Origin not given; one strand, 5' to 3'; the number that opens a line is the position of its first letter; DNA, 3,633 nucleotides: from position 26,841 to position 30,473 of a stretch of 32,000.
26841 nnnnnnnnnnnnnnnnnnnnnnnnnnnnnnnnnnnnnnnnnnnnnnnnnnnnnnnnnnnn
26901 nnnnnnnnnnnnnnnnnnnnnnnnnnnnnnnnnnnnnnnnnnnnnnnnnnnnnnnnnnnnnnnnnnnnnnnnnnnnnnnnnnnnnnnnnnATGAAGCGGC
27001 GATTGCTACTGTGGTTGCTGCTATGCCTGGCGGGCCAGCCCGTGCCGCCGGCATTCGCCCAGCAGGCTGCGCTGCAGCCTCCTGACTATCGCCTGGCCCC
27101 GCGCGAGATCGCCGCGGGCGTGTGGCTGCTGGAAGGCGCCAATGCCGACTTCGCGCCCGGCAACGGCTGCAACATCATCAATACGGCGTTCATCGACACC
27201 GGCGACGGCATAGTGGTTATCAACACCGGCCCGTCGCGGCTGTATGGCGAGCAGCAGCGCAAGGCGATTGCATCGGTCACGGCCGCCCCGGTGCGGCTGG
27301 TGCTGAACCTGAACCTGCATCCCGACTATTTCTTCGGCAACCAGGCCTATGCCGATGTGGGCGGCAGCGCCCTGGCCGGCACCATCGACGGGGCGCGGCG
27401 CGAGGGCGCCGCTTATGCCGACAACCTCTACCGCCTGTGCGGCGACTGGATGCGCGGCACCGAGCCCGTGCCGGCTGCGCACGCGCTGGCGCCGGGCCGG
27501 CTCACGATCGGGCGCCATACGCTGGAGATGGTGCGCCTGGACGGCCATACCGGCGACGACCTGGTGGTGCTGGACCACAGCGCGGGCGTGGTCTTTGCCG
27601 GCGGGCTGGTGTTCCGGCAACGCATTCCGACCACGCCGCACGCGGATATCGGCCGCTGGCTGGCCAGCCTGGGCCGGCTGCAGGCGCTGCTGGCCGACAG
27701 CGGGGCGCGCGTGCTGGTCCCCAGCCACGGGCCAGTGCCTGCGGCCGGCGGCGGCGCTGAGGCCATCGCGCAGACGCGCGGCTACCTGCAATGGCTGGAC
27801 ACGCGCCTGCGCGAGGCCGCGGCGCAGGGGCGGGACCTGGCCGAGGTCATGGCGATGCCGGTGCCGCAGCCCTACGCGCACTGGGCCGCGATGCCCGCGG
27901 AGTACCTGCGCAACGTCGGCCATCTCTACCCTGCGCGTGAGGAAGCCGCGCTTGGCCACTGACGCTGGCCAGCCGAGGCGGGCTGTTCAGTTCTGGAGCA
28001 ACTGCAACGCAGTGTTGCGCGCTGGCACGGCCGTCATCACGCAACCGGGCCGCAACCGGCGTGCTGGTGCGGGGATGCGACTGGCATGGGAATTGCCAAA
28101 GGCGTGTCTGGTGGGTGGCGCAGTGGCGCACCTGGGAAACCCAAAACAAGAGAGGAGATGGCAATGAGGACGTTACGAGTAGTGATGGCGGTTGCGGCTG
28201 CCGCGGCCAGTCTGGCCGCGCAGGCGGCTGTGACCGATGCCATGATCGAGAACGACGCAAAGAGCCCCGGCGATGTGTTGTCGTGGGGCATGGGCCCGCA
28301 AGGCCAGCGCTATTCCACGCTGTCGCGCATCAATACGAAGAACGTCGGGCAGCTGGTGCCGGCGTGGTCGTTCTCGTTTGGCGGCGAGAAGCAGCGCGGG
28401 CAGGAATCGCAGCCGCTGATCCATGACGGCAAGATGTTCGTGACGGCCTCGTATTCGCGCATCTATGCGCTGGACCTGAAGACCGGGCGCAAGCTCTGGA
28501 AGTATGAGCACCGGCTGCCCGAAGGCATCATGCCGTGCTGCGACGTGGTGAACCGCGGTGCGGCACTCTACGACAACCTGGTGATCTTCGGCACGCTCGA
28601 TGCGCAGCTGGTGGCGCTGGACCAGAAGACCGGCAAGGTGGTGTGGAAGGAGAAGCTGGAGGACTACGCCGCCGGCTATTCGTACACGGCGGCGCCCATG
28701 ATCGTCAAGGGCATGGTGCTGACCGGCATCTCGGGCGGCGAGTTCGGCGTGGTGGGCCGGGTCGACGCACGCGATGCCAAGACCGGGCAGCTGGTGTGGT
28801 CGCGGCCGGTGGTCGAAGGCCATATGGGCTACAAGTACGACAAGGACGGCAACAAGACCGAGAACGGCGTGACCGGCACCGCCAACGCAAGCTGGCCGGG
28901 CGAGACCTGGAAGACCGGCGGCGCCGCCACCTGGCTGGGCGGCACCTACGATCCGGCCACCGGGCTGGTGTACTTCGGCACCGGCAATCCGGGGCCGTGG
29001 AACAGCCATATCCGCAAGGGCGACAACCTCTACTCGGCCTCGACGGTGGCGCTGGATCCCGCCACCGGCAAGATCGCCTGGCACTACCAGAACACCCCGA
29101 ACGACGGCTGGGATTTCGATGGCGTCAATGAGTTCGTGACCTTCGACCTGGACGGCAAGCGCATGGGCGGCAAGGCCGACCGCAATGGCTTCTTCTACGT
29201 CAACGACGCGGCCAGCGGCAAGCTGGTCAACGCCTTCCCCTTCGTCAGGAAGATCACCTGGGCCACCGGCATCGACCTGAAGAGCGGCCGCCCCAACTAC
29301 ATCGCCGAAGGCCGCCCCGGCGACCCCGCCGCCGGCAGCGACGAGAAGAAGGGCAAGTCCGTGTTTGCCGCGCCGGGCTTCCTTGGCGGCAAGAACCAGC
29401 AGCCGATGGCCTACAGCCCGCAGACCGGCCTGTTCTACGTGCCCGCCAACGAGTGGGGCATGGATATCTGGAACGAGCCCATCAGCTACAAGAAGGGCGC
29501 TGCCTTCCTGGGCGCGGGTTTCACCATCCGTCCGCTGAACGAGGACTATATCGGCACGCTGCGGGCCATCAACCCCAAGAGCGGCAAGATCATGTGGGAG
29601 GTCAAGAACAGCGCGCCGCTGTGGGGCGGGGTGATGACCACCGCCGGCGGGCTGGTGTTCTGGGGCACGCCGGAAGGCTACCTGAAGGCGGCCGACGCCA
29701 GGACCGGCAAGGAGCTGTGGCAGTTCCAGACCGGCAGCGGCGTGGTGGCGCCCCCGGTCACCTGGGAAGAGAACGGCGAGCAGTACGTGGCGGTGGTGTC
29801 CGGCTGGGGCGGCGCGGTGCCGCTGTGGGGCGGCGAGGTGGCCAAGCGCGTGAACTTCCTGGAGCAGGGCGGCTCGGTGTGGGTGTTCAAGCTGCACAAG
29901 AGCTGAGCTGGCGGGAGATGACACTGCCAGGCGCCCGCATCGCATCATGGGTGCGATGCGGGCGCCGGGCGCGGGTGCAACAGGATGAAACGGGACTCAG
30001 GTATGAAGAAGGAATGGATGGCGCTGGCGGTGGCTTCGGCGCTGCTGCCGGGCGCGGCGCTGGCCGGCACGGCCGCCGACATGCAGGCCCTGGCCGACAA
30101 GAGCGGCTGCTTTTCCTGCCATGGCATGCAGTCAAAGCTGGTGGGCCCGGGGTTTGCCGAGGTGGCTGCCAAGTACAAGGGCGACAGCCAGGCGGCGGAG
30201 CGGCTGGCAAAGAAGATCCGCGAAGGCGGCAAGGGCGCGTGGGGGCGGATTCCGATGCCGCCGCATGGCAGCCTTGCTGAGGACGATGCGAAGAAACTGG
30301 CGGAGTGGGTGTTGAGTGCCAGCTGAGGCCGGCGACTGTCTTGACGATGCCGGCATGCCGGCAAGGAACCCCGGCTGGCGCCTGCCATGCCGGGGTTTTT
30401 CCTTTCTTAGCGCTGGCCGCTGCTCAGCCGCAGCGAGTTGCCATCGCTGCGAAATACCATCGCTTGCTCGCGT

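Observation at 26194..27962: Single-cysteine SoxYZ-like carrier paired with an MBL-fold protein whose metal motif is degenerate (NLHPDY instead of HxHxDH): candidate periplasmic thiol relay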

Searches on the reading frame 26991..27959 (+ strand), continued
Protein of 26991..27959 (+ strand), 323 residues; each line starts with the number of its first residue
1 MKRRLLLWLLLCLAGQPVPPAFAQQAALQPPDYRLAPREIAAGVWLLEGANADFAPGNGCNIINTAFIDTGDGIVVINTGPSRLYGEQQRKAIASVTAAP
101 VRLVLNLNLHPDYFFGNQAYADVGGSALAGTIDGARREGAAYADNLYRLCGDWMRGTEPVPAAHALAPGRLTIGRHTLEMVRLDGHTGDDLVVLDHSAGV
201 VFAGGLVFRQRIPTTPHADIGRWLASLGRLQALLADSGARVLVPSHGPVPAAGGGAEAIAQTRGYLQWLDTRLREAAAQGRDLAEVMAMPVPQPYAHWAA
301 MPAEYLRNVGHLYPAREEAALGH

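Call 78: search_protein_families(library=ncbifam, proteins=[L151:10001-10924:+, L151:10977-11798:+, L084:8971-9519:+, L081:3006-3542:-], max_evalue=0.00001)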
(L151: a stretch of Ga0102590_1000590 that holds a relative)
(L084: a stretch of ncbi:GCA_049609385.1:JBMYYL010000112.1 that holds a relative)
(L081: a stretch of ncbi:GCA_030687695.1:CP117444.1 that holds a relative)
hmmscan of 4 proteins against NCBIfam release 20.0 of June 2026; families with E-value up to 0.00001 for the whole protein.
L151:10001-10924:+ (308 aa): 7 families
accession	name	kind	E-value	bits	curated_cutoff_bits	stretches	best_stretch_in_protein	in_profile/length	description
TIGR04559.1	SoxH_rel_PQQ_2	hypoth_equivalog_domain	7.1e-118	393.1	280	1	27-308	2-283/283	quinoprotein relay system zinc metallohydrolase 2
TIGR04558.1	SoxH_rel_PQQ_1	hypoth_equivalog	3.6e-58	196.9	300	1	27-306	6-281/285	quinoprotein relay system zinc metallohydrolase 1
NF033088.2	bla_subclass_B1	equivalog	5e-13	49.2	200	1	25-243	4-205/217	subclass B1 metallo-beta-lactamase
NF047964.1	blaMYX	exception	2.5e-11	43.4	520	1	21-128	47-155/261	MYX family subclass B1 metallo-beta-lactamase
NF047975.1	blaPYX_B1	exception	2e-10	40.4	473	1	23-121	34-129/245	PYX family subclass B1 metallo-beta-lactamase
NF012229.1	bla_class_B_core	domain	3.1e-10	40.4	100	1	60-190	20-136/139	metallo-beta-lactamase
NF047974.1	blaCOR_B1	exception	1.3e-08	34.5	450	1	17-117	27-124/245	COR family subclass B1 metallo-beta-lactamase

L151:10977-11798:+ (274 aa): 4 families
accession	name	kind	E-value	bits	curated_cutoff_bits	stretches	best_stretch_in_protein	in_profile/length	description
TIGR04557.1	fuse_rel_SoxYZ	equivalog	4.2e-85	284.6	140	1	34-264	1-226/226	quinoprotein dehydrogenase-associated SoxYZ-like carrier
TIGR04488.1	SoxY_true_GGCGG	equivalog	1.4e-18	67.7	125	1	35-149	39-147/149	thiosulfate oxidation carrier protein SoxY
TIGR04487.1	SoxY_para_1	exception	1.9e-12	47.2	172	1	15-142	13-136/146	SoxY-related AACIE arm protein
TIGR04490.1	SoxZ_true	equivalog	2.3e-11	43.5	76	1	184-266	12-95/98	thiosulfate oxidation carrier complex protein SoxZ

L084:8971-9519:+ (183 aa): 2 families
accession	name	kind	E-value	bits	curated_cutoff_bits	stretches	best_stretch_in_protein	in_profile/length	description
TIGR03865.1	PQQ_CXXCW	subfamily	1.3e-52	178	128.05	1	28-179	16-167/167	PQQ-dependent catabolism-associated CXXCW motif protein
NF045694.1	seleno_TsoB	exception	2.5e-07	29.2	805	1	116-176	97-158/572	rhodanese/DsbD fusion-like selenoprotein TsoB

L081:3006-3542:- (178 aa): 2 families
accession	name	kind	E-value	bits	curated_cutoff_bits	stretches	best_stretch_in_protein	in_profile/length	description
TIGR03865.1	PQQ_CXXCW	subfamily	8.3e-65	217.7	128.05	1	13-174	2-167/167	PQQ-dependent catabolism-associated CXXCW motif protein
NF045694.1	seleno_TsoB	exception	3.6e-09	35.3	805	1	111-173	97-160/572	rhodanese/DsbD fusion-like selenoprotein TsoB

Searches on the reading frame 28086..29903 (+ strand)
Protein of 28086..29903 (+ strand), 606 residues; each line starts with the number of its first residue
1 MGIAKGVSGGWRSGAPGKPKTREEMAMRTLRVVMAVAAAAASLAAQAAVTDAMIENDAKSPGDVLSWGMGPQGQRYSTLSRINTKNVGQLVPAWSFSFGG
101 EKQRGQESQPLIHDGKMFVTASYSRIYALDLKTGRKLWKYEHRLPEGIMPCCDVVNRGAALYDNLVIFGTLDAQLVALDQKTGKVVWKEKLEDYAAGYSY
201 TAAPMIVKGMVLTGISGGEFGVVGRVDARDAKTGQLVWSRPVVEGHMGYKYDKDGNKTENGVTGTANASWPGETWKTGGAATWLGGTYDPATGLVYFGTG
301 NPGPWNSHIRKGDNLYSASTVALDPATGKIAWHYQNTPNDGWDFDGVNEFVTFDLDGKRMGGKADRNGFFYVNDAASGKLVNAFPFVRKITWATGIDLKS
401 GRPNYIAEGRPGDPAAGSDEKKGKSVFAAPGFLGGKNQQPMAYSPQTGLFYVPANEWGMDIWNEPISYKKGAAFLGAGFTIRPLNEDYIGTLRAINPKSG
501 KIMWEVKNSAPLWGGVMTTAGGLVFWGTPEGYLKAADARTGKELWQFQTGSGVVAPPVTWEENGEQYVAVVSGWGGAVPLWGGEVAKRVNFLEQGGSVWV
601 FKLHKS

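Call 4: search_protein_families(library=ncbifam, proteins=[window:28086-29903:+], max_evalue=0.001)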
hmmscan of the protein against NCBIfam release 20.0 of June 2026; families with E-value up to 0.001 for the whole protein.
window:28086-29903:+ (606 aa): 7 families
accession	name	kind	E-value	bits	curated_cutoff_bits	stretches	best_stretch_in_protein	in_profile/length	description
TIGR03075.1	PQQ_enz_alc_DH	subfamily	7.3e-234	777.3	480.05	1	45-576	2-530/530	PQQ-dependent dehydrogenase, methanol/ethanol family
TIGR04528.1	acido_non_PQQ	subfamily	1.1e-99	334.5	650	1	73-573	15-485/493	acido-empty-quinoprotein group A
TIGR03074.1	PQQ_membr_DH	subfamily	6.6e-45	153.2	832.65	2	34-357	127-472/783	membrane-bound PQQ-dependent dehydrogenase, glucose/quinate/shikimate family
TIGR03300.1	assembly_YfgL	equivalog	5.1e-31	107.7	285.2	2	89-192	39-134/377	outer membrane protein assembly factor BamB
NF008351.0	PRK11138.1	equivalog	3.5e-18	65.3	423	2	161-244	158-235/394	outer membrane protein assembly factor BamB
NF041516.1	PA2928_fam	subfamily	7e-10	38.8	70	0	163-194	59-92/376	PA2928 family protein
NF050114.1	Rv3212_fam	equivalog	2.7e-05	23.6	150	0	105-142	63-99/393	Rv3212 family protein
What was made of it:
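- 28086..29906 (+): PedH-type lanthanide-dependent PQQ alcohol dehydrogenase. The likely true start is near 28158, after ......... TIGR03075, 777 bits (call 4).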

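Call 35: search_solved_structures(query=window:28086-29903:+, max_evalue=1e-50)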
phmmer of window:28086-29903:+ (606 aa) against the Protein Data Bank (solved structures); distinct sequences matched with E-value up to 1e-50: 23.
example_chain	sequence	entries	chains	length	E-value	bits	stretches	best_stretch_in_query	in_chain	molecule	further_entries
6zcv_A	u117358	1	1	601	1.6e-249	832.7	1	32-605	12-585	Quinoprotein ethanol dehydrogenase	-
6zcw_A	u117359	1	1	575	2.6e-248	828.8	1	48-605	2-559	Quinoprotein ethanol dehydrogenase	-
1flg_A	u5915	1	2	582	3.9e-202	676.2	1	52-603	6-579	PROTEIN (QUINOPROTEIN ETHANOL DEHYDROGENASE)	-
4mae_A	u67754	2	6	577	1.6e-118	399.9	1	59-577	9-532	Methanol dehydrogenase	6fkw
6dam_A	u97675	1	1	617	1.3e-115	390.4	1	36-578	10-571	Lanthanide-dependent methanol dehydrogenase XoxF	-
6oc5_A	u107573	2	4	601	1.4e-112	380.3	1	32-577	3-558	Lanthanide-dependent methanol dehydrogenase XoxF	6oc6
1kv9_A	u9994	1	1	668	2.4e-107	363.1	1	48-586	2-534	TYPE II QUINOHEMOPROTEIN ALCOHOL DEHYDROGENASE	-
7o6z_A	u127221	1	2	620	3.7e-105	355.8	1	33-579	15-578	Methanol dehydrogenase (Cytochrome c) subunit 1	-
8gy2_A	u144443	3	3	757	1.8e-103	350.2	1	33-592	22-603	Alcohol dehydrogenase (quinone), dehydrogenase subunit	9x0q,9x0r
4tqo_B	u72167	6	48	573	7.8e-99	334.9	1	74-577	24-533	Methanol dehydrogenase protein, large subunit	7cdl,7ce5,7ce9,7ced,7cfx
1kb0_A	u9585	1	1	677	1.6e-97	330.6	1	38-580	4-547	quinohemoprotein alcohol dehydrogenase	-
1yiq_A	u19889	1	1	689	1.1e-94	321.2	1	51-590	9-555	Quinohemoprotein alcohol dehydrogenase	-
9ism_A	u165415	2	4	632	4e-92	312.8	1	34-577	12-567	Methanol dehydrogenase, alpha subunit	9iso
2d0v_A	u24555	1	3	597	3.8e-90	306.3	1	68-577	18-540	methanol dehydrogenase large subunit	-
1w6s_A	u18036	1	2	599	1.4e-89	304.4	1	61-577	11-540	METHANOL DEHYDROGENASE SUBUNIT 1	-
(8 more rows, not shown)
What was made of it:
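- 28086..29906 (+): Best solved relatives are PedH 6zcv/6zcw at 833 bits, against ExaA 1flg at 676 bits (call 35).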

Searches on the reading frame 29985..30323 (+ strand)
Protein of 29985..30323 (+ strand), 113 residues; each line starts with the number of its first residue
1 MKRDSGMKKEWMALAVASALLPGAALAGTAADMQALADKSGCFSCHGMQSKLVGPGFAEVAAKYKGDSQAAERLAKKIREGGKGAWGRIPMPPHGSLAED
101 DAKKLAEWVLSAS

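Call 4: search_protein_families(library=ncbifam, proteins=[window:29985-30323:+], max_evalue=0.001)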
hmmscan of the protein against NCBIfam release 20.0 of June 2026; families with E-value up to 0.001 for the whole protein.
window:29985-30323:+ (113 aa): 2 families
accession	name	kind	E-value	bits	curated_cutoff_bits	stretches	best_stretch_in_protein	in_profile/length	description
NF045774.1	cytochro_C551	exception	3.5e-06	26.9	118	1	29-109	38-106/110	cytochrome c551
NF045773.1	cytochro_C550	exception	9.5e-05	22.3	125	1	32-110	51-117/118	cytochrome c550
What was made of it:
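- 29985..30326 (+): Cytochrome c (c550/PedF-like electron acceptor), followed by a terminator-like hairpin at 30375-30393. Weak cytochrome c551/c550 matches (call 4).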
